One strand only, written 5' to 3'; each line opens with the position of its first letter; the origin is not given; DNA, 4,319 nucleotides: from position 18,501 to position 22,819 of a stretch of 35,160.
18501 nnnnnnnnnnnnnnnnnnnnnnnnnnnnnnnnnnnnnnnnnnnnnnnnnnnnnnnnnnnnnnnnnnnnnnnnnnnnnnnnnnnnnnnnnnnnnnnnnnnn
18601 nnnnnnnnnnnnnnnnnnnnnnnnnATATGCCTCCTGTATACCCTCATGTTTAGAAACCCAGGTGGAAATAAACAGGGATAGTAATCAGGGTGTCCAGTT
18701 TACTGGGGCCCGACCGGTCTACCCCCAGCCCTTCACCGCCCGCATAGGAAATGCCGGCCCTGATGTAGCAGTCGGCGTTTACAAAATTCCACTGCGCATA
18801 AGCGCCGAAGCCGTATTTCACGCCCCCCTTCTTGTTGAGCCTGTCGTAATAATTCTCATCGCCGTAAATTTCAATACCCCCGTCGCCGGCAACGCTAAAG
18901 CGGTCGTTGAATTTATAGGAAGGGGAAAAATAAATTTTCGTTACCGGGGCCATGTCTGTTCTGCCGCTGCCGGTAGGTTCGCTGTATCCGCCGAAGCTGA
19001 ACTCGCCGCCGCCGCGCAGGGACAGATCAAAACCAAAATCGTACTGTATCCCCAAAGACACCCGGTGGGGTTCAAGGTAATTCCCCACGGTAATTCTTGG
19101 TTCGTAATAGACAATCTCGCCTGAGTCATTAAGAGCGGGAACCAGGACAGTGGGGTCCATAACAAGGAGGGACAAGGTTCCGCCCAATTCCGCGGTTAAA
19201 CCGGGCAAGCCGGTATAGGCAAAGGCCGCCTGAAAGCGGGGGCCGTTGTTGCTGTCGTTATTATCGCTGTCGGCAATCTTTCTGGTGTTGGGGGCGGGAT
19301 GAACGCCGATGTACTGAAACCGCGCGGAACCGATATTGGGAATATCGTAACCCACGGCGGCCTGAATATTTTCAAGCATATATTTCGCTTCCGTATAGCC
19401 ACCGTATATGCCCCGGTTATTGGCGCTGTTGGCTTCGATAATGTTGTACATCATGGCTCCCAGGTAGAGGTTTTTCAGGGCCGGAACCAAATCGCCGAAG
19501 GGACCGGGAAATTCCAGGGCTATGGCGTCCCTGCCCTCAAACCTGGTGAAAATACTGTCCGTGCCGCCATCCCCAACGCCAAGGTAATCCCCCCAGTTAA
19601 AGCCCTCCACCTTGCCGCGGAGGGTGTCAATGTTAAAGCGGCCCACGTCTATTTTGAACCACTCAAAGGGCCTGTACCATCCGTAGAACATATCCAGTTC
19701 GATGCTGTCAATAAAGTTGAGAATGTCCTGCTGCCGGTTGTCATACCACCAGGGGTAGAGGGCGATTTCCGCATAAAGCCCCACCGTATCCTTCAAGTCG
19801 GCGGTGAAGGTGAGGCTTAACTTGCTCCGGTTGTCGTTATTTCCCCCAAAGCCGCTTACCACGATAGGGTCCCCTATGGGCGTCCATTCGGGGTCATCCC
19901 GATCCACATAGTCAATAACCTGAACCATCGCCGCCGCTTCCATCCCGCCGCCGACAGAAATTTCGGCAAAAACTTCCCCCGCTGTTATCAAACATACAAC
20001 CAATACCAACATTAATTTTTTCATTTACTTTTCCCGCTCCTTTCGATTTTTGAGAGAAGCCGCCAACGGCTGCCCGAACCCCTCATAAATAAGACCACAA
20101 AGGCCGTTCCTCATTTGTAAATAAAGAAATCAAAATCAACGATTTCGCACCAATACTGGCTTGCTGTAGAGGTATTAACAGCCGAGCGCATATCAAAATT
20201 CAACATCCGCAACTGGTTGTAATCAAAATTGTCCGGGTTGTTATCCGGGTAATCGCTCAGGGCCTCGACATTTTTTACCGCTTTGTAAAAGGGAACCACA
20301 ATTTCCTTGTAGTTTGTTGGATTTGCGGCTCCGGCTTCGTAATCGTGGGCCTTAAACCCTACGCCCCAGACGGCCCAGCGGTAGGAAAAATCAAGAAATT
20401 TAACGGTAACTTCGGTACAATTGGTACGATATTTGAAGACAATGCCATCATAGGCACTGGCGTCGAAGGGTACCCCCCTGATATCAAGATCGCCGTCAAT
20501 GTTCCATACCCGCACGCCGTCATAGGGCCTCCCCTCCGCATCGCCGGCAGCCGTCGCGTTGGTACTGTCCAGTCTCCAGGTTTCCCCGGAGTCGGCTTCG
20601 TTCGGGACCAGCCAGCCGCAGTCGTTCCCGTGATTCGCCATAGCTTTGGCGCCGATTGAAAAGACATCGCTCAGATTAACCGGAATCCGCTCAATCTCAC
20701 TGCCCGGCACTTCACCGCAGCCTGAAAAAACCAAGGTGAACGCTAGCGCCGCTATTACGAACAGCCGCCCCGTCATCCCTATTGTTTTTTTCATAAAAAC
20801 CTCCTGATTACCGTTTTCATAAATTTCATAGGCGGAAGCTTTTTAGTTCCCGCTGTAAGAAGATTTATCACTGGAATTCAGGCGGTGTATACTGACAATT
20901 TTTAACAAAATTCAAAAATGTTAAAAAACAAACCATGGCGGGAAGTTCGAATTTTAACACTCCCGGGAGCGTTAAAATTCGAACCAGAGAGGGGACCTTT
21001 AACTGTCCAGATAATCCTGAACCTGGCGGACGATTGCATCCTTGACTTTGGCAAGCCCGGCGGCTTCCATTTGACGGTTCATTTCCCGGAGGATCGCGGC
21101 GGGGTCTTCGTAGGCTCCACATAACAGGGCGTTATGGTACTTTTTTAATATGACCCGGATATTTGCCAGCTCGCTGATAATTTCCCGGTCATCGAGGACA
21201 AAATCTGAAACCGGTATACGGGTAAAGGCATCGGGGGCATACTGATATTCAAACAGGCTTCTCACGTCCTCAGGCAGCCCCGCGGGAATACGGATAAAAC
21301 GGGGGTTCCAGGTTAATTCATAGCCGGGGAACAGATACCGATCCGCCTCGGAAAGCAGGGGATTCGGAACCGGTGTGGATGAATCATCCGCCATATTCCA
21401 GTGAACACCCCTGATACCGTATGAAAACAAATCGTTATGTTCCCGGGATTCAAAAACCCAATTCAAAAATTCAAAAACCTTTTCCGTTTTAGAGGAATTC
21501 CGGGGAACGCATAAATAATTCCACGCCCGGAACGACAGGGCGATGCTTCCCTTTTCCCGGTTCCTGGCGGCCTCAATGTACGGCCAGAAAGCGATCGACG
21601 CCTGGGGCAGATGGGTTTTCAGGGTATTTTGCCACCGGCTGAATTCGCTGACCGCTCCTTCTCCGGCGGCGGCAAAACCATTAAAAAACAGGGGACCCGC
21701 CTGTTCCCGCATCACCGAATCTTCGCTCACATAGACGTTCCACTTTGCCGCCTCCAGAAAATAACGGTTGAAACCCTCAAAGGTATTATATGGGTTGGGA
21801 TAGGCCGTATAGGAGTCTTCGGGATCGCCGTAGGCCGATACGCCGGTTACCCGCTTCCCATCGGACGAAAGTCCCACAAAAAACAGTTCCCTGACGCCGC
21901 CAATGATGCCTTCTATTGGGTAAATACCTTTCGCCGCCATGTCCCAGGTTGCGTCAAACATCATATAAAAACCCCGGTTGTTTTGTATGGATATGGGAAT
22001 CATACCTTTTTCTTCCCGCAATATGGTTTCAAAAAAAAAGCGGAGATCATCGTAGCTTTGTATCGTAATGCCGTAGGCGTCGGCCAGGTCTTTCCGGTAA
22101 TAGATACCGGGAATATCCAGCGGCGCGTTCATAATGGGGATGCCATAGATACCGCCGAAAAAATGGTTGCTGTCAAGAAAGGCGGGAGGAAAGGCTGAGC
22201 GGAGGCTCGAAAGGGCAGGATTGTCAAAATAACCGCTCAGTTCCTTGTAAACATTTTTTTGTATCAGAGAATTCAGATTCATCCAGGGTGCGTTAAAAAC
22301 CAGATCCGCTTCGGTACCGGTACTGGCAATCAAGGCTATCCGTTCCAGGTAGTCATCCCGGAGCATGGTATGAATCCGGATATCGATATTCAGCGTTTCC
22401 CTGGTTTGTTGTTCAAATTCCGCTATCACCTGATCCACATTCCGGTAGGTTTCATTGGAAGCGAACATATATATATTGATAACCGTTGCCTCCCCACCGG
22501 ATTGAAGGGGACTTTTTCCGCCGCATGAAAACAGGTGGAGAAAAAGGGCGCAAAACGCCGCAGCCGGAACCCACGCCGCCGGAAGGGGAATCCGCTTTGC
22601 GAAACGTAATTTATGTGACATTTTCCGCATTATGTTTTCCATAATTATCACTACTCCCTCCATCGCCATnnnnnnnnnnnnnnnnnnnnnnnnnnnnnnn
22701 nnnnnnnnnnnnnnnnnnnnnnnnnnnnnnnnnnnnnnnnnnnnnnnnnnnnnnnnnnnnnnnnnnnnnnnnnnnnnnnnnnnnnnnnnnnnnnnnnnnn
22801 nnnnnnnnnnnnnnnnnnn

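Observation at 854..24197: Sixteen-gene, single-strand polysaccharide-utilisation locus of non-Sus design in a spirochaete-like genome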

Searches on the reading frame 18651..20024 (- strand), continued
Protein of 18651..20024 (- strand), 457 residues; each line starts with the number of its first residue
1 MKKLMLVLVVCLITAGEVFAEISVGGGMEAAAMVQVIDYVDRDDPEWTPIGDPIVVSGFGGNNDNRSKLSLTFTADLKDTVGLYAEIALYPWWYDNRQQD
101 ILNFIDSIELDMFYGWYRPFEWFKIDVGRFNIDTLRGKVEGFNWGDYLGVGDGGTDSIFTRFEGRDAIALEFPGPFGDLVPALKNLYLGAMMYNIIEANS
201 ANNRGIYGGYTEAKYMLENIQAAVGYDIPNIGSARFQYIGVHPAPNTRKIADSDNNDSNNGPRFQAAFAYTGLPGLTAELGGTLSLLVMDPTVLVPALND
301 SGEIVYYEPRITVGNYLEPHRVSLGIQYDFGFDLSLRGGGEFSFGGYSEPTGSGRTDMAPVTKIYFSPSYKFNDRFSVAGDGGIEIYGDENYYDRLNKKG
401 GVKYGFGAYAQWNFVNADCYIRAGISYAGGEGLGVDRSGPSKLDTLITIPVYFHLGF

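Call 95: find_encoding_contigs(protein=P0009, flank=10000, max_places=2)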
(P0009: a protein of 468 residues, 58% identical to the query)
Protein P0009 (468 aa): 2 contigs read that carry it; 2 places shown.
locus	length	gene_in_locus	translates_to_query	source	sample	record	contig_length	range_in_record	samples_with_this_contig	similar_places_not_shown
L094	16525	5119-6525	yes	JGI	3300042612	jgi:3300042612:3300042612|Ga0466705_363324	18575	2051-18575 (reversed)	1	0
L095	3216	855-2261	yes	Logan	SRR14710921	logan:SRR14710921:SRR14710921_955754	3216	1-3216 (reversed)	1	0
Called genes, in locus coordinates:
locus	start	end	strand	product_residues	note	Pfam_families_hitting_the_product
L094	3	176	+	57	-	?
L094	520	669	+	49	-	-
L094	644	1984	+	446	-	-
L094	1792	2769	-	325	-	PF10114:PocR, PF00165:HTH_AraC (faint), PF12833:HTH_18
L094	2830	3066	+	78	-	-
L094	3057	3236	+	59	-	-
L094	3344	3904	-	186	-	-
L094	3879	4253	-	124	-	-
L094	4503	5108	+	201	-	-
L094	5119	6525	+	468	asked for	-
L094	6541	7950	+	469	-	PF05426:Alginate_lyase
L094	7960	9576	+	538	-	PF09479:Flg_new (faint), PF13385:Laminin_G_3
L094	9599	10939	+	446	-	PF05426:Alginate_lyase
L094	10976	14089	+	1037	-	PF09479:Flg_new, PF18998:Flg_new_2 (weak), PF00754:F5_F8_type_C (faint)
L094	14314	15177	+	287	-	PF00528:BPD_transp_1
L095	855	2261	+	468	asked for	-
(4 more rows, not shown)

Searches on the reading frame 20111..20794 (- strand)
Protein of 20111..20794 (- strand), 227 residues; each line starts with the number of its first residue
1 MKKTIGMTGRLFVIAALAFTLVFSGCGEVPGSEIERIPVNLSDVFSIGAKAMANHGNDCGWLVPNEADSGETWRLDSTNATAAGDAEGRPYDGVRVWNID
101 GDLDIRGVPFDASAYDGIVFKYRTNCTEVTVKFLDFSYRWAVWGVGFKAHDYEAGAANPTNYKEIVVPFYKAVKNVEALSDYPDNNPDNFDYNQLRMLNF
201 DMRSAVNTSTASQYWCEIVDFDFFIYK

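Call 6: search_protein_families(library=pfam, proteins=[window:20111-20794:-], max_evalue=0.01)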
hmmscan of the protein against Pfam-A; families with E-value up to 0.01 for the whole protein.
window:20111-20794:- (227 aa): 0 families

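Call 29: search_protein_families(library=ncbifam, proteins=[window:20111-20794:-], max_evalue=0.01)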
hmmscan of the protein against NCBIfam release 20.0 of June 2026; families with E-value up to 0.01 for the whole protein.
window:20111-20794:- (227 aa): 0 families
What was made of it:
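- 20111..20794 (-): g14: 227-aa lipoprotein, obligate upstream neighbour of the barrel; possibly a CBM-like beta-sandwich. No Pfam or NCBIfam match (calls 6, 29).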

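Call 47: find_homologous_proteins(query=window:20111-20794:-, max_evalue=0.001)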
Query window:20111-20794:- (227 aa): 14 proteins with E <= 0.001 among 152 candidates.
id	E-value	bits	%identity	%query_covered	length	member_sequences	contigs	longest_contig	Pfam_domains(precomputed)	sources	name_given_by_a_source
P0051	1.0e-147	508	97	98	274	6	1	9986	-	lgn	-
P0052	2.4e-111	389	72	98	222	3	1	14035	-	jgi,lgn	jgi:hypothetical protein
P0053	9.3e-108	377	72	100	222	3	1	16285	-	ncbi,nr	ncbi:MAG: hypothetical protein LBS57_01490 [Treponema sp.]|nr:hypothetical protein [Treponema sp.]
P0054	6.6e-105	368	71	100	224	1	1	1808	-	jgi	jgi:hypothetical protein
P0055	7.6e-102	358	67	100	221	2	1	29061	-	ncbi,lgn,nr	ncbi:MAG: hypothetical protein LBQ14_12085 [Treponema sp.]|nr:hypothetical protein [Treponema sp.]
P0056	6.5e-100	351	66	100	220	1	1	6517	-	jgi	jgi:hypothetical protein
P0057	1.1e-93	331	69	94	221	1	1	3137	-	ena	-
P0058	3.4e-89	316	63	100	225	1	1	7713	-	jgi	jgi:hypothetical protein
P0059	8.5e-44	168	42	100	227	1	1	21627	-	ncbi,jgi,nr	ncbi:MAG: hypothetical protein LBL20_01680 [Treponema sp.]|jgi:hypothetical protein|nr:hypothetical 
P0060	3.3e-41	159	41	100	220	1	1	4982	-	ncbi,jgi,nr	ncbi:MAG: hypothetical protein LBT87_04370 [Treponema sp.]|jgi:hypothetical protein|nr:hypothetical 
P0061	1.7e-39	154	43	97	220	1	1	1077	-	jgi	jgi:hypothetical protein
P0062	1.1e-36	145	44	95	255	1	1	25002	-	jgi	jgi:hypothetical protein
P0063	1.8e-36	144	53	57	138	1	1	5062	-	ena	-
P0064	1.3e-34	138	43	86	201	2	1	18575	-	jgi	jgi:hypothetical protein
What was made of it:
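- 20111..20794 (-): Only 14 homologues were found, and every one that carries a source name is a Treponema MAG (call 47).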

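Call 54: predict_structure(alignment_id=A5)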
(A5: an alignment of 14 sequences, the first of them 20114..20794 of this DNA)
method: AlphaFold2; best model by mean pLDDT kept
length: 227 residues; sequences in the alignment: 14
mean_pLDDT: 68.9   pTM: 0.66
mean pLDDT of the five models: 68.9, 56.4, 53.5, 52.0, 46.2
residues with pLDDT >= 90: 10; 70-90: 117; 50-70: 52; < 50: 48
segments of 3 or more residues with pLDDT < 50: 1-12, 16-30, 178-187
pLDDT, mean of each block of 10 residues (from residue 1): 40 49 45 82 87 84 85 85 87 84 79 80 78 61 55 52 73 48 44 68 63 76 86
secondary structure, 60 per line:
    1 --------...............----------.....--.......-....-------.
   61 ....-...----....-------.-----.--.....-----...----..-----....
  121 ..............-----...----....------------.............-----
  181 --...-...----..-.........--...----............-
elements in order: H9-23 E34-38 H41-44 E45-47 H49-52 E60-64 E73-76 E93-97 E103-105 E117-134 E140-142 E147-150 E163-168 H169-175 E197-205 E215-226

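Call 60: fold_search(model_id=the predicted structure, library=pdb)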
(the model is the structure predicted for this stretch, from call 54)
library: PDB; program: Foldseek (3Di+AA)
matches with E <= 10: 587; with E <= 0.001: 0
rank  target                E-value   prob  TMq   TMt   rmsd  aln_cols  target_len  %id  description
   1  4ove_A                1.2e-03  0.96  0.32  0.20  11.8       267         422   11  X-ray Crystal Structure of Mouse Netrin-1 (released 2015-02-25)
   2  9no3_D                4.1e-03  0.91  0.29  0.16  11.1       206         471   11  The bifunctional arabinofuranosidase/xylosidase from metagenome of Pseudacanthotermes militaris. (released 2025-10-08)
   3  1v0a                  4.6e-03  1.00  0.36  0.46   6.2       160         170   12  Family 11 Carbohydrate-Binding Module of cellulosomal cellulase Lic26A-Cel5E of Clostridium thermocellum (released 2005-01-12)
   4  1uww_A                4.6e-03  0.93  0.33  0.38  12.6       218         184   13  X-ray crystal structure of a non-crystalline cellulose specific carbohydrate-binding module: CBM28. (released 2004-05-13)
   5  1wky                  6.7e-03  0.98  0.30  0.17   7.5       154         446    9  Crystal structure of alkaline mannanase from Bacillus sp. strain JAMB-602: catalytic domain and its Carbohydrate Binding (released 2005-06-15)
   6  9no3_B                7.1e-03  0.92  0.28  0.14   8.6       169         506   12  The bifunctional arabinofuranosidase/xylosidase from metagenome of Pseudacanthotermes militaris. (released 2025-10-08)
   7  4bq3_B                8.8e-03  0.99  0.39  0.14  12.3       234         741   10  Structural analysis of an exo-beta-agarase (released 2013-08-14)
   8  6xj9_A                8.8e-03  0.98  0.36  0.14  11.2       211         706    8  Structure of PfGH50B (released 2020-09-16)
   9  4bq3_C                9.8e-03  0.98  0.37  0.13  12.1       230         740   10  Structural analysis of an exo-beta-agarase (released 2013-08-14)
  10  9no3_A                9.8e-03  0.96  0.27  0.15   7.4       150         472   12  The bifunctional arabinofuranosidase/xylosidase from metagenome of Pseudacanthotermes militaris. (released 2025-10-08)
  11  3zyi_B                1.2e-02  0.72  0.30  0.24  12.9       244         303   10  NetrinG2 in complex with NGL2 (released 2011-10-05)
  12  4bq2_C                1.4e-02  0.96  0.36  0.13  12.6       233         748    9  Structural analysis of an exo-beta-agarase (released 2013-08-14)
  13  4bq2_D                1.7e-02  0.99  0.37  0.13   9.2       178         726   11  Structural analysis of an exo-beta-agarase (released 2013-08-14)
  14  4bq3_D                1.9e-02  0.95  0.37  0.13  12.0       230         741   10  Structural analysis of an exo-beta-agarase (released 2013-08-14)
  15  1xna                  2.5e-02  0.85  0.30  0.40   9.0       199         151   12  NMR SOLUTION STRUCTURE OF THE SINGLE-STRAND BREAK REPAIR PROTEIN XRCC1-N-TERMINAL DOMAIN (released 1999-09-01)
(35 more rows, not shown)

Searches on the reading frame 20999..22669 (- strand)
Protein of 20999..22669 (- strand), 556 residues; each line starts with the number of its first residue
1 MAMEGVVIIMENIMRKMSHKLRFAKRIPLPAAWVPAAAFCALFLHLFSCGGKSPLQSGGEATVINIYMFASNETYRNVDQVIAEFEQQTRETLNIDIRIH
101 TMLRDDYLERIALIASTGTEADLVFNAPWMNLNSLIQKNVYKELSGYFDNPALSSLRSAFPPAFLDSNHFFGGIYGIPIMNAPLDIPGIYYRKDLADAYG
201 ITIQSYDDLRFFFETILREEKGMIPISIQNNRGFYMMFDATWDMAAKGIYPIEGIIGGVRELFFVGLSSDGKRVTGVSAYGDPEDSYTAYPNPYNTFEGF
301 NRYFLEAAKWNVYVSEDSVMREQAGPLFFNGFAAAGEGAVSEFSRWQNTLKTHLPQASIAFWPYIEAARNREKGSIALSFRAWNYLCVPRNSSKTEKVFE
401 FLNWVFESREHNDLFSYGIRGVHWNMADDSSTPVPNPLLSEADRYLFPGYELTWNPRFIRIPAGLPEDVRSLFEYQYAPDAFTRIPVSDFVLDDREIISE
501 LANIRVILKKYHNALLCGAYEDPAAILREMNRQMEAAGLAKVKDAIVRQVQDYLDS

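Call 6: search_protein_families(library=pfam, proteins=[window:20999-22669:-], max_evalue=0.01)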
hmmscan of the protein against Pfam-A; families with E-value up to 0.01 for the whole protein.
window:20999-22669:- (556 aa): 2 families
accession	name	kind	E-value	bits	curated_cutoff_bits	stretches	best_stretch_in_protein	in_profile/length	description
PF12010.13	DUF3502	-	1.3e-14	54.8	24.4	1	487-554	2-68/69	Domain of unknown function (DUF3502)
PF01547.30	SBP_bac_1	-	3.1e-08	34.4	26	1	80-209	12-134/307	Bacterial extracellular solute-binding protein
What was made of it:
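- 20999..22630 (-): g15: second lipoprotein solute-binding protein; its start overlaps the end of the regulator gene. Pfam DUF3502 54.8 bits and SBP_bac_1 34.4 bits (call 6).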
